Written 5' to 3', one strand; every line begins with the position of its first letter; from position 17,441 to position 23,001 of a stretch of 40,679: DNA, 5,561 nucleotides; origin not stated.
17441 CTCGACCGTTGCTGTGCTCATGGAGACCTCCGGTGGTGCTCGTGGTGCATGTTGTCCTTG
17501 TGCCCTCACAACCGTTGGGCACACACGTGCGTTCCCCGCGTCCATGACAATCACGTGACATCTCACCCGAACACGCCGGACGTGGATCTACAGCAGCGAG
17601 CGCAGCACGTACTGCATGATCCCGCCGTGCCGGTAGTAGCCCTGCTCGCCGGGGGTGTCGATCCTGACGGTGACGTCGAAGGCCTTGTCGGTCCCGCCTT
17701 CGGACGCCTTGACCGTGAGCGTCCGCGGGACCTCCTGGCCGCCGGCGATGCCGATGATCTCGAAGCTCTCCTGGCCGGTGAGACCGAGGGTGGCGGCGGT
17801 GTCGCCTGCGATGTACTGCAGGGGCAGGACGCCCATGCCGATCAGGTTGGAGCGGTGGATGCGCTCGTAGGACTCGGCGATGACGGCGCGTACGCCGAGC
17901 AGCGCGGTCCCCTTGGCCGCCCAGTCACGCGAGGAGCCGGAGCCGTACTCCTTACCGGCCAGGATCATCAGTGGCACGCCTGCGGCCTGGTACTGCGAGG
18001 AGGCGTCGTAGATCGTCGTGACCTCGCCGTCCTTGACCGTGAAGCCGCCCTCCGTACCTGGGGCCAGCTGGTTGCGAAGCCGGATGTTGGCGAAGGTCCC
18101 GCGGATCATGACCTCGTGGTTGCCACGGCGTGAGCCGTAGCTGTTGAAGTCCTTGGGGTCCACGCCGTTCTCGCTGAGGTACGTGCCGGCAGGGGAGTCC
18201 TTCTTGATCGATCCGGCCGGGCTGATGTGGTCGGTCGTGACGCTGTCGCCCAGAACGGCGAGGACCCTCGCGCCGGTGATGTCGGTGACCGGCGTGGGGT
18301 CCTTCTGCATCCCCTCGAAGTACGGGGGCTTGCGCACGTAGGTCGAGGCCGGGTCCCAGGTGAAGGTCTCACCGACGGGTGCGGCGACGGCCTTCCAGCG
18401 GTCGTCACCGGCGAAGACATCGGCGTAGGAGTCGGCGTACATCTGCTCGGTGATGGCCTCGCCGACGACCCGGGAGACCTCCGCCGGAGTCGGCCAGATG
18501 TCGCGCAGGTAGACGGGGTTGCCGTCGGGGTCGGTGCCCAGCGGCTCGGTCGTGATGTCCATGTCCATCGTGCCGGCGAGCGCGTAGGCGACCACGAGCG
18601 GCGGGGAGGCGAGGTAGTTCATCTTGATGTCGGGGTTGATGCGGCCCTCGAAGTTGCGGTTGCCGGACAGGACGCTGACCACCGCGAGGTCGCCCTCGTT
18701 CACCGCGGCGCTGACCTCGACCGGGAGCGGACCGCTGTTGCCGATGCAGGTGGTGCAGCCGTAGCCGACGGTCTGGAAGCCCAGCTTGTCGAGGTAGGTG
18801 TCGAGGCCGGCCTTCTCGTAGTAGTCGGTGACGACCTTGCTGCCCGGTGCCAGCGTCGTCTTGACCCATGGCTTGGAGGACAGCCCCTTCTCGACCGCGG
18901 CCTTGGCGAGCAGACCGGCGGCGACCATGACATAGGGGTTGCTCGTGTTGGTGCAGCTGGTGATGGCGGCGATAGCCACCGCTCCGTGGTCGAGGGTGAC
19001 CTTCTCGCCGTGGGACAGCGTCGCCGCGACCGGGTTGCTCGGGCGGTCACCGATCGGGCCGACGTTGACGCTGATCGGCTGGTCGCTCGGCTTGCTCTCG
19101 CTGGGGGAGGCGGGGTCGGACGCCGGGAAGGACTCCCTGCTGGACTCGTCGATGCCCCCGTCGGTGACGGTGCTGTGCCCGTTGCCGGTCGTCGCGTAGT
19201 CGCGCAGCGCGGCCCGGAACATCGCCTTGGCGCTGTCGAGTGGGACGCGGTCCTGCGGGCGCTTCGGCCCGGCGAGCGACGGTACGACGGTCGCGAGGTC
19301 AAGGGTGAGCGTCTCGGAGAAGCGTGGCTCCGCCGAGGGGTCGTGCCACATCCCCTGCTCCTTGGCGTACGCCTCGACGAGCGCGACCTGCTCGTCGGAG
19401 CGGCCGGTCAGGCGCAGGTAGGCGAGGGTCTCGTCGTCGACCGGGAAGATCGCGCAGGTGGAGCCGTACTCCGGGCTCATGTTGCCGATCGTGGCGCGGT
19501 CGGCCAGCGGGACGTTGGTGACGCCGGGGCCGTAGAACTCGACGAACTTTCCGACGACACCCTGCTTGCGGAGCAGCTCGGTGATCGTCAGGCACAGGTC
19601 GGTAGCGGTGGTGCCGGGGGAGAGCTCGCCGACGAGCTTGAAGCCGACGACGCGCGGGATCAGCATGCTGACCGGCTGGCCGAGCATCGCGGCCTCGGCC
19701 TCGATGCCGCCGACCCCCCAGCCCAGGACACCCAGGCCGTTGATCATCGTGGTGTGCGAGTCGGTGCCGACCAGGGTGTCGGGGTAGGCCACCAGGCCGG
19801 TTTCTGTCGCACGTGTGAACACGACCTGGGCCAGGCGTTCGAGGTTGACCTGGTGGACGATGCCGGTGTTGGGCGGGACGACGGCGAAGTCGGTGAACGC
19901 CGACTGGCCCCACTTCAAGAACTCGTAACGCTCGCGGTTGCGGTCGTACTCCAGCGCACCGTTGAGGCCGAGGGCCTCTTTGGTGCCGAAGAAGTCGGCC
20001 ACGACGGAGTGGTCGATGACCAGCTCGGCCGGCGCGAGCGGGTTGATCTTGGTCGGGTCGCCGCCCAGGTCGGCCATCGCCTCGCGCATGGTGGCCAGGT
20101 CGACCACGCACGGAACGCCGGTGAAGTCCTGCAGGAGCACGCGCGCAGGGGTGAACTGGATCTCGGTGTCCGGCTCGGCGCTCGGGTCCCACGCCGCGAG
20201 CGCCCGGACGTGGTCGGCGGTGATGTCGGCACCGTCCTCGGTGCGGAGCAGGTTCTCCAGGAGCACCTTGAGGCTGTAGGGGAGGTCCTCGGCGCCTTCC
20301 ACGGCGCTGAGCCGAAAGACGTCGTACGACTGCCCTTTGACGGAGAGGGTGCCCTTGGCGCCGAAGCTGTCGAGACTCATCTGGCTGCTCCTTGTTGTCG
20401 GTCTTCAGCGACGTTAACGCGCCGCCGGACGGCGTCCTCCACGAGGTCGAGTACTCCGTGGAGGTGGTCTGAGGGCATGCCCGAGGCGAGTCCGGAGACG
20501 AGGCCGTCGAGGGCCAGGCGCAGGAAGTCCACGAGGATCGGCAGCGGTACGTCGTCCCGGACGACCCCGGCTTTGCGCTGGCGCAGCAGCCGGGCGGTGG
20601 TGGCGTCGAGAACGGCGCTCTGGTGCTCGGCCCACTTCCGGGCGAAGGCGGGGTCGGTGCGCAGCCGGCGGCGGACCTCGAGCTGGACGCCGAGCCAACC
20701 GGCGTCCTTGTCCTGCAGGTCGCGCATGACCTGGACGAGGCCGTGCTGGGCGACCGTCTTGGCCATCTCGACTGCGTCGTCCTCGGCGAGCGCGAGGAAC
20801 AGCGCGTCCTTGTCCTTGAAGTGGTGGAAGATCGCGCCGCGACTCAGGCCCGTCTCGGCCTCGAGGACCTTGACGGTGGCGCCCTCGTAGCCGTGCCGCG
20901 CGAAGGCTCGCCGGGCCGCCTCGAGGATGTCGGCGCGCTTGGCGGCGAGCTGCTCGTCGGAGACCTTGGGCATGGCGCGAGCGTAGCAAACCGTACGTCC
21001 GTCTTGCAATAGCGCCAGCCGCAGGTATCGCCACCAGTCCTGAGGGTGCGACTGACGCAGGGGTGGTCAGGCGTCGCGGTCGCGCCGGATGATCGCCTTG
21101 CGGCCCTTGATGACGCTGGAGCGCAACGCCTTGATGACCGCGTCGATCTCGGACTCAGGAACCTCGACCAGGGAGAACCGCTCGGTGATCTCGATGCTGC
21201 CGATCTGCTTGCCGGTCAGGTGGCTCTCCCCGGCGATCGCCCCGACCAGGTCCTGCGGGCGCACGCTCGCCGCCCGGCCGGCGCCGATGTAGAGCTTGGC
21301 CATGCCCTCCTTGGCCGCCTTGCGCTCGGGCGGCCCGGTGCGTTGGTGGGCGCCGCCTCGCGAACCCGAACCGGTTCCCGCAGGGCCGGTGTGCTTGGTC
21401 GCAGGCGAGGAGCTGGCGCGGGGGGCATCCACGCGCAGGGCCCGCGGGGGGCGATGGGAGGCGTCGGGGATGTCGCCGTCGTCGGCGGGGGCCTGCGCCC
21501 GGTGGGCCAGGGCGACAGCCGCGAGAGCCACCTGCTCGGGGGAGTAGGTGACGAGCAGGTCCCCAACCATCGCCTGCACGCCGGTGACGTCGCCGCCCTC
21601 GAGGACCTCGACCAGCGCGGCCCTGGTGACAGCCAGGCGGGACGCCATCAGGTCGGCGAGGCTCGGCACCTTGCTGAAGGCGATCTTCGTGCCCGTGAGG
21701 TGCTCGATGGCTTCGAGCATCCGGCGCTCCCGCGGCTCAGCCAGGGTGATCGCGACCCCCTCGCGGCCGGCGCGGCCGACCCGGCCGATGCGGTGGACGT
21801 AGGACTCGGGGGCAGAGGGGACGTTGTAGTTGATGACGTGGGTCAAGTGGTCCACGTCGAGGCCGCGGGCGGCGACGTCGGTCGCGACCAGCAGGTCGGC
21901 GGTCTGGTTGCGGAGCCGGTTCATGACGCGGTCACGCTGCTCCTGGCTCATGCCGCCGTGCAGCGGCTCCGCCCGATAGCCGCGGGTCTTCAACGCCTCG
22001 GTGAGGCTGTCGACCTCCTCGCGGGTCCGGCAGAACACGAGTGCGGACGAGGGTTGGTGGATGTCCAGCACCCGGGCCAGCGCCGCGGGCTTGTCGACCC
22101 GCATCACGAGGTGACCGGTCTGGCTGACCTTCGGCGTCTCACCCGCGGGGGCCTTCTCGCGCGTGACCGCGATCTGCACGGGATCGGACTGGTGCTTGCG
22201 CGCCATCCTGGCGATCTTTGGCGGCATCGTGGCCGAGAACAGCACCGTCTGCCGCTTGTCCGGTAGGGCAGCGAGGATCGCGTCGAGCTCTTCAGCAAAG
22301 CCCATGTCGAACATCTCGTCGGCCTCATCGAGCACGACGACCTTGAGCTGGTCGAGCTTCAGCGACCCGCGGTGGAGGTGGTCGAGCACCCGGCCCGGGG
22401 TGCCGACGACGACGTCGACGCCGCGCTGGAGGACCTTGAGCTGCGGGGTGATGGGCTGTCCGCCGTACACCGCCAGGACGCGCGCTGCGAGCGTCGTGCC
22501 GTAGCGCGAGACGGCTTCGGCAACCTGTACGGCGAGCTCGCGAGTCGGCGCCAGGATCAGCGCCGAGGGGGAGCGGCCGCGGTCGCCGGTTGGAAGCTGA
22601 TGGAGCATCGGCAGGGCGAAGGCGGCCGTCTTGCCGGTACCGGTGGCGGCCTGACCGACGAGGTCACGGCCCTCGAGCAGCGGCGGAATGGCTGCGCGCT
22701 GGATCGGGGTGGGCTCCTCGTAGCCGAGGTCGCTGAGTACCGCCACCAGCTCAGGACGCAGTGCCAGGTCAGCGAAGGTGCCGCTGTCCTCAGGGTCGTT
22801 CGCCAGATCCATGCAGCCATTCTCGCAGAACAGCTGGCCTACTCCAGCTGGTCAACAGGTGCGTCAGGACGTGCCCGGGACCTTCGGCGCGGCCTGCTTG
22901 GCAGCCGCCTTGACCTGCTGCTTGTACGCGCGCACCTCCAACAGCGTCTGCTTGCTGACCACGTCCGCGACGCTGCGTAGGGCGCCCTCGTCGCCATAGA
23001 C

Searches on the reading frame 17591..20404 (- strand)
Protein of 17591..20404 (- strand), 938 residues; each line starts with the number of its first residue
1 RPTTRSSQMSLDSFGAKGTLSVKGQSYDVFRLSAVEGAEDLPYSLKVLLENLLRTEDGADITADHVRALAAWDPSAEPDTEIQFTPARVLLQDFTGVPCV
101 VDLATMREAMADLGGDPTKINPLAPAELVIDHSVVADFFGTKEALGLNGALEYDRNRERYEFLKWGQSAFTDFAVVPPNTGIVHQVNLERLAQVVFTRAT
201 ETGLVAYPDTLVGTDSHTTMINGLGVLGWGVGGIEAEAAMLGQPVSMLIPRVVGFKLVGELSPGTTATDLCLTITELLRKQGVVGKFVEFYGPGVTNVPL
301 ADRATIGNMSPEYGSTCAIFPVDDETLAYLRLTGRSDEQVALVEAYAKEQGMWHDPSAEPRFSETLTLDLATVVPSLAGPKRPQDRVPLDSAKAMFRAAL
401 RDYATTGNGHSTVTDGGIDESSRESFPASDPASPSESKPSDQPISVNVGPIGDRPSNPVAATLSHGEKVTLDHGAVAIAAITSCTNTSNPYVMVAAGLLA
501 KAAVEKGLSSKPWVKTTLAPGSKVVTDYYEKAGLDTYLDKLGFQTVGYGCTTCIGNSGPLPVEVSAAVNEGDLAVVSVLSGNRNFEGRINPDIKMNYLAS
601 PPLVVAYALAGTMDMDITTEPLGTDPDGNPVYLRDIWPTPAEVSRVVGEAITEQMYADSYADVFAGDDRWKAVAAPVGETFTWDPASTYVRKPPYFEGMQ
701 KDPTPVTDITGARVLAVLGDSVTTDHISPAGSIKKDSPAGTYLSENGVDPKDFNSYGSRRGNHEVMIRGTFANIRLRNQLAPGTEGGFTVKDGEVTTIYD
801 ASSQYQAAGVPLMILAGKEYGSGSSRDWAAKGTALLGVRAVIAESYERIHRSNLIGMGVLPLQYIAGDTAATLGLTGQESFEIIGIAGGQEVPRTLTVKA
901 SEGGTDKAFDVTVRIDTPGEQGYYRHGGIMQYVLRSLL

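Call 25: search_protein_families(library=pfam, proteins=[window:17591-20404:-], max_evalue=0.001)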
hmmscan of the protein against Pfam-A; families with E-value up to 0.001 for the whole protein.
window:17591-20404:- (938 aa): 2 families
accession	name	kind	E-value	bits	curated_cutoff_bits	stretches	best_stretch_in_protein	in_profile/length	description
PF00330.25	Aconitase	-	1.4e-162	542.4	28.7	1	78-611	12-463/463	Aconitase family (aconitate hydratase)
PF00694.25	Aconitase_C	-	9.7e-41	139.6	22.8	1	741-864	3-128/131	Aconitase C-terminal domain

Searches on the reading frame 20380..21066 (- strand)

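Call 25: search_protein_families(library=pfam, proteins=[window:20380-21066:-], max_evalue=0.001)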
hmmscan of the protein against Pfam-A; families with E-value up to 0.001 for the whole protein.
window:20380-21066:- (229 aa): 1 family
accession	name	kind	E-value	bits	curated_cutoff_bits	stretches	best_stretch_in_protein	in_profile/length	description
PF00440.29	TetR_N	-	1.7e-15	56.9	24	1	47-93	1-47/47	Bacterial regulatory proteins, tetR family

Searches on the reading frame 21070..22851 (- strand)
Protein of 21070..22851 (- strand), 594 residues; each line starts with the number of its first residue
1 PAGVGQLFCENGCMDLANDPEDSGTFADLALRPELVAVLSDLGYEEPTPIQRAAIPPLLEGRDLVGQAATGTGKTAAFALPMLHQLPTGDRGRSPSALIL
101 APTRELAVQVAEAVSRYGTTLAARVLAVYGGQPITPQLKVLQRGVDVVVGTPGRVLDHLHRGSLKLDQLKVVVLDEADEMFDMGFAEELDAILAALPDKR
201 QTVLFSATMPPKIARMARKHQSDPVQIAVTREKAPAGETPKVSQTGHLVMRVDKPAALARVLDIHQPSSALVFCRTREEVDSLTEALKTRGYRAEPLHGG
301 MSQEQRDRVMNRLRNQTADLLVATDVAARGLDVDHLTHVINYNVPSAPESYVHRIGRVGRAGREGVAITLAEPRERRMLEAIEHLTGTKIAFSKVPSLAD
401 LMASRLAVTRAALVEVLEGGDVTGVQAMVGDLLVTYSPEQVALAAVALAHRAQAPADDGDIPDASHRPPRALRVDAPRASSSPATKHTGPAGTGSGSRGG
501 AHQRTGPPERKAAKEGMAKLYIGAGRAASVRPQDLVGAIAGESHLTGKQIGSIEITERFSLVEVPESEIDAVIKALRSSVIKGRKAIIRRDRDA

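Call 25: search_protein_families(library=pfam, proteins=[window:21070-22851:-], max_evalue=0.001)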
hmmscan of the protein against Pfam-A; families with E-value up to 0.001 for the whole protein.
window:21070-22851:- (594 aa): 6 families
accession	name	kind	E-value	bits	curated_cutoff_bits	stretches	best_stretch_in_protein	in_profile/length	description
PF00270.35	DEAD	-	6.2e-53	179.4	26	1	48-214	1-165/167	DEAD/DEAH box helicase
PF00271.37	Helicase_C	-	4.1e-33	114.4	23.5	1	254-362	2-110/110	Helicase conserved C-terminal domain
PF03880.21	DbpA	-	3e-22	78.9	25.6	1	519-589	1-71/72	DbpA RNA binding domain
PF04851.21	ResIII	-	2e-05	25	22.5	1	63-209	25-162/164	Type III restriction enzyme, res subunit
PF25399.1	DeaD_dimer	-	3.1e-05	24.3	23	1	396-453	1-60/67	RNA helicase DeaD dimerization domain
PF14617.12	CMS1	-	9.5e-05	22.3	35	1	144-176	175-207/250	U3-containing 90S pre-ribosomal complex subunit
